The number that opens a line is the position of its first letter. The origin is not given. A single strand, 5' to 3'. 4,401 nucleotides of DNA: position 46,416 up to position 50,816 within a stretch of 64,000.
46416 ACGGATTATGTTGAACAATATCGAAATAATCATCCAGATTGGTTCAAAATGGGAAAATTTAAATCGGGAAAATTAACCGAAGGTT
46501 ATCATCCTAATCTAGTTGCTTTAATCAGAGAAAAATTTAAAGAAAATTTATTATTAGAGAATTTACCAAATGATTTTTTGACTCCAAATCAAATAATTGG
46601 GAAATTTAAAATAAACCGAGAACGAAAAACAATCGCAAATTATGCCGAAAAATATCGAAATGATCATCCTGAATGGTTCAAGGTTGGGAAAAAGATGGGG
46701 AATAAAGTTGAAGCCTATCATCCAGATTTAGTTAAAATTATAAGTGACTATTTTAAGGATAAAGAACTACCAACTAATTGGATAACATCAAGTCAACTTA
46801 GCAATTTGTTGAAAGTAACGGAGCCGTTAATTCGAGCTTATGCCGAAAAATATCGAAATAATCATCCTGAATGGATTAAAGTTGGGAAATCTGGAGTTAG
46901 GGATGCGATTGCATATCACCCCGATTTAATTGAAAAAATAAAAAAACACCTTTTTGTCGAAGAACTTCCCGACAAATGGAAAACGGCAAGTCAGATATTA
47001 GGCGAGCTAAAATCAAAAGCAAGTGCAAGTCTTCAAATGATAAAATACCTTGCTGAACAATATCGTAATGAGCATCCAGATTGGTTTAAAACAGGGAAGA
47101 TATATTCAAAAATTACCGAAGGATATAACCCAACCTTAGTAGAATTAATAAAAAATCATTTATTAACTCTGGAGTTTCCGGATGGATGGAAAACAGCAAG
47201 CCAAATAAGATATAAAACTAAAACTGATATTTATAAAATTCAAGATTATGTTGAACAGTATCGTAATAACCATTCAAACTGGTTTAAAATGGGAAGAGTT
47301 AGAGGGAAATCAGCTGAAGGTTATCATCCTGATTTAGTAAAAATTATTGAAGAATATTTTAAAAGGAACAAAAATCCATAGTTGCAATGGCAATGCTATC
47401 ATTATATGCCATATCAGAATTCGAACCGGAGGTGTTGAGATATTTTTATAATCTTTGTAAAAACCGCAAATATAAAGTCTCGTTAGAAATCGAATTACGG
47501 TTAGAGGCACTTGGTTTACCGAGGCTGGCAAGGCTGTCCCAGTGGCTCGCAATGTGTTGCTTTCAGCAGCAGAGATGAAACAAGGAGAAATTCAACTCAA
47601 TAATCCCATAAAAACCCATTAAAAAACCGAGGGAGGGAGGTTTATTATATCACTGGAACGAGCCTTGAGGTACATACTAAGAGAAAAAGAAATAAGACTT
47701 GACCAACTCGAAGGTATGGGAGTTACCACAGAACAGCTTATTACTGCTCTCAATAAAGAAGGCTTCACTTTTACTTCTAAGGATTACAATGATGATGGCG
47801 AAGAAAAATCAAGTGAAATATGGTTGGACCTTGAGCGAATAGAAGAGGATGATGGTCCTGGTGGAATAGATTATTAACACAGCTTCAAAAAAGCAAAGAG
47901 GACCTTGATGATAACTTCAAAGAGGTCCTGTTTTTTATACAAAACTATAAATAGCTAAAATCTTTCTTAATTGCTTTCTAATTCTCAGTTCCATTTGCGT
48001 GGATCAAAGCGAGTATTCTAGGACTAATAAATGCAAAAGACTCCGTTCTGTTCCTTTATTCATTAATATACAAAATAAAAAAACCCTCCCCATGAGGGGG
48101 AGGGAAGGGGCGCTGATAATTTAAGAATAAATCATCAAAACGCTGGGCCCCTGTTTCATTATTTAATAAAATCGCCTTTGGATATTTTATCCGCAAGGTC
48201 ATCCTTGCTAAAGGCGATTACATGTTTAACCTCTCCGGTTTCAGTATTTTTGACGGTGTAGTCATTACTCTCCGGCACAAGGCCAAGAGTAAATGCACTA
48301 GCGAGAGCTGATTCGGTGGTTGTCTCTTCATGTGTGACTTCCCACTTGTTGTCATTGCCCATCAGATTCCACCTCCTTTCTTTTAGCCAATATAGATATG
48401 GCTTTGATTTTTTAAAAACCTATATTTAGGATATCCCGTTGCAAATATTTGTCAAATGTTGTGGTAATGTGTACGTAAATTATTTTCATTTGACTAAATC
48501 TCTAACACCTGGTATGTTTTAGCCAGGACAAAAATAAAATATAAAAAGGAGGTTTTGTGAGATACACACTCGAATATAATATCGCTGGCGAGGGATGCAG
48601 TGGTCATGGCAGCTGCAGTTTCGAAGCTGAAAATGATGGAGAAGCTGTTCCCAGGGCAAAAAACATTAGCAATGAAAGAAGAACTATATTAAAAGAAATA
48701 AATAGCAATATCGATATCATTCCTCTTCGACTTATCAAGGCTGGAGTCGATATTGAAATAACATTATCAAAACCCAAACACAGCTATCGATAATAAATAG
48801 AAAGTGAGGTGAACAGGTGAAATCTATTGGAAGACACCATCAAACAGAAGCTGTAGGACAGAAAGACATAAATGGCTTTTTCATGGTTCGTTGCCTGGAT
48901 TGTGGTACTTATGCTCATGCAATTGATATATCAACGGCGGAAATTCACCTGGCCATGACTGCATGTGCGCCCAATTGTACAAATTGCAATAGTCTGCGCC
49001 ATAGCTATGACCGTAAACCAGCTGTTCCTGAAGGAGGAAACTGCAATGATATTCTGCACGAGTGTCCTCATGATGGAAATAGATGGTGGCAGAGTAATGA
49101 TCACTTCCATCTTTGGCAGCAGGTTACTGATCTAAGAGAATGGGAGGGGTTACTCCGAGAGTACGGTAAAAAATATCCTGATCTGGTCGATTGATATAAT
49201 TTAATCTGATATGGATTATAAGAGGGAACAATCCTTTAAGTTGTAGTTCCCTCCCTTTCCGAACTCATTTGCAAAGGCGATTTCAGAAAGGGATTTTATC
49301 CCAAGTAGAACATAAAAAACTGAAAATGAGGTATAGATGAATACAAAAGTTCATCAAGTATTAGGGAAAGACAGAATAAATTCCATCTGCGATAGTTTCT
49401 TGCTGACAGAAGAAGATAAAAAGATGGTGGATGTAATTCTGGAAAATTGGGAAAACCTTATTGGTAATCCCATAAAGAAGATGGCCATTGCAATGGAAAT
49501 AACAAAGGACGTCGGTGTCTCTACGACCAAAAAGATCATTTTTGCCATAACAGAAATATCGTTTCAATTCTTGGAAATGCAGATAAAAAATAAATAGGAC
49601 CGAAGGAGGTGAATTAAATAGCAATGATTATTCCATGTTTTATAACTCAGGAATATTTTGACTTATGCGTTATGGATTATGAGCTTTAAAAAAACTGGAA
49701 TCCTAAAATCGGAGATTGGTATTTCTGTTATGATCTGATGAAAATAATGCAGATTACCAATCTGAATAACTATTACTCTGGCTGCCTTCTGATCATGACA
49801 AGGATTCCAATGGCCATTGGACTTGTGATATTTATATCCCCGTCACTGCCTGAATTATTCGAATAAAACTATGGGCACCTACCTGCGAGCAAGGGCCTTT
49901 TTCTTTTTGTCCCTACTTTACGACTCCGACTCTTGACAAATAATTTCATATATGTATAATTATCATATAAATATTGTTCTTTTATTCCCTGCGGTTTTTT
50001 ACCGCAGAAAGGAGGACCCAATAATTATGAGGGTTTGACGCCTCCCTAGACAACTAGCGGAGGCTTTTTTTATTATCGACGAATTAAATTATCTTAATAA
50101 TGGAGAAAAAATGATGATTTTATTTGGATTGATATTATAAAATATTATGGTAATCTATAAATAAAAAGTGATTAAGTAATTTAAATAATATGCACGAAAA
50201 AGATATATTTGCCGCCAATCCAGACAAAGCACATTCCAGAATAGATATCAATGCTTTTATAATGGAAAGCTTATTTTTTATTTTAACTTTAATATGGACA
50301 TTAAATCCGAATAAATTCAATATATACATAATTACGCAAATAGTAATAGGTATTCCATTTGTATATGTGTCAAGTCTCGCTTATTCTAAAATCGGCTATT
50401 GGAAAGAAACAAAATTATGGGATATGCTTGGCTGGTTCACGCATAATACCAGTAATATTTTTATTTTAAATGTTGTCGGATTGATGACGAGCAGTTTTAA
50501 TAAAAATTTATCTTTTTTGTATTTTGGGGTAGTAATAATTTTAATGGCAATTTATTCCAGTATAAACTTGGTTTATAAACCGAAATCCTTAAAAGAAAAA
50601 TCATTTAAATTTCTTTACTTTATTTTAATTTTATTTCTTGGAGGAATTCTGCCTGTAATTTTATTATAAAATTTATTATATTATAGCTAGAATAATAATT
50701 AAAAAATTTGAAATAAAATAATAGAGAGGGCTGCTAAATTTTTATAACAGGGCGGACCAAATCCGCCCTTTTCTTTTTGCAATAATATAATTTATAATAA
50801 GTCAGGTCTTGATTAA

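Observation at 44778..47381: SF2 helicase carrying five tandem ~70-aa C-terminal repeats of an unrecognised motif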

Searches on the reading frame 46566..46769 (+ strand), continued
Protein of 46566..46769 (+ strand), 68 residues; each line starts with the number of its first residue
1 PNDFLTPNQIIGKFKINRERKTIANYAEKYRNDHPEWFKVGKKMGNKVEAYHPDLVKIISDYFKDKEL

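Call 86: find_encoding_contigs(protein=P0152, flank=6000, max_places=1)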
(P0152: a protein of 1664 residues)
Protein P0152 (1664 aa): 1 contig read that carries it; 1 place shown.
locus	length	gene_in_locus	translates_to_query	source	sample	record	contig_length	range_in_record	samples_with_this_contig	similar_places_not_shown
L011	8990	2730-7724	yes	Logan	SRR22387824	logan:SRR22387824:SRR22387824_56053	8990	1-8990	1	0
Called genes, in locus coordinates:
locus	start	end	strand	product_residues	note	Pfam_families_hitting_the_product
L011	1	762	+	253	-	?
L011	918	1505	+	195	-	PF13671:AAA_33 (faint)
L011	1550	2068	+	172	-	PF00293:NUDIX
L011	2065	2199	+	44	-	-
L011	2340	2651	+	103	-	-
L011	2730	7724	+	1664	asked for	PF12872:OST-HTH (faint), PF05148:Methyltransf_8 (faint), PF00176:SNF2-rel_dom, PF00270:DEAD (faint), PF00271:Helicase_C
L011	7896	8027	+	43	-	-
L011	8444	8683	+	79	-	-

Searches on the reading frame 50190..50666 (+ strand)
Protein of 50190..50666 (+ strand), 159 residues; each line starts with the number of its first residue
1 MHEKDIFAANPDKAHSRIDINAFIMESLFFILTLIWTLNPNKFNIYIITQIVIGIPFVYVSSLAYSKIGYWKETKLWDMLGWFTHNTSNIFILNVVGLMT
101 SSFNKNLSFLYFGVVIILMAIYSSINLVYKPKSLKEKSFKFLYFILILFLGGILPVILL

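Call 16: search_protein_families(library=pfam, proteins=[window:50190-50666:+], max_evalue=0.01)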
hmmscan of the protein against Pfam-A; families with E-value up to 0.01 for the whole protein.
window:50190-50666:+ (159 aa): 1 family
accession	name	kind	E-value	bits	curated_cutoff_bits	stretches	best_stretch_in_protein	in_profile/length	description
PF25104.1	DUF7812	-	0.0065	15.6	27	1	73-121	423-474/488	Domain of unknown function (DUF7812)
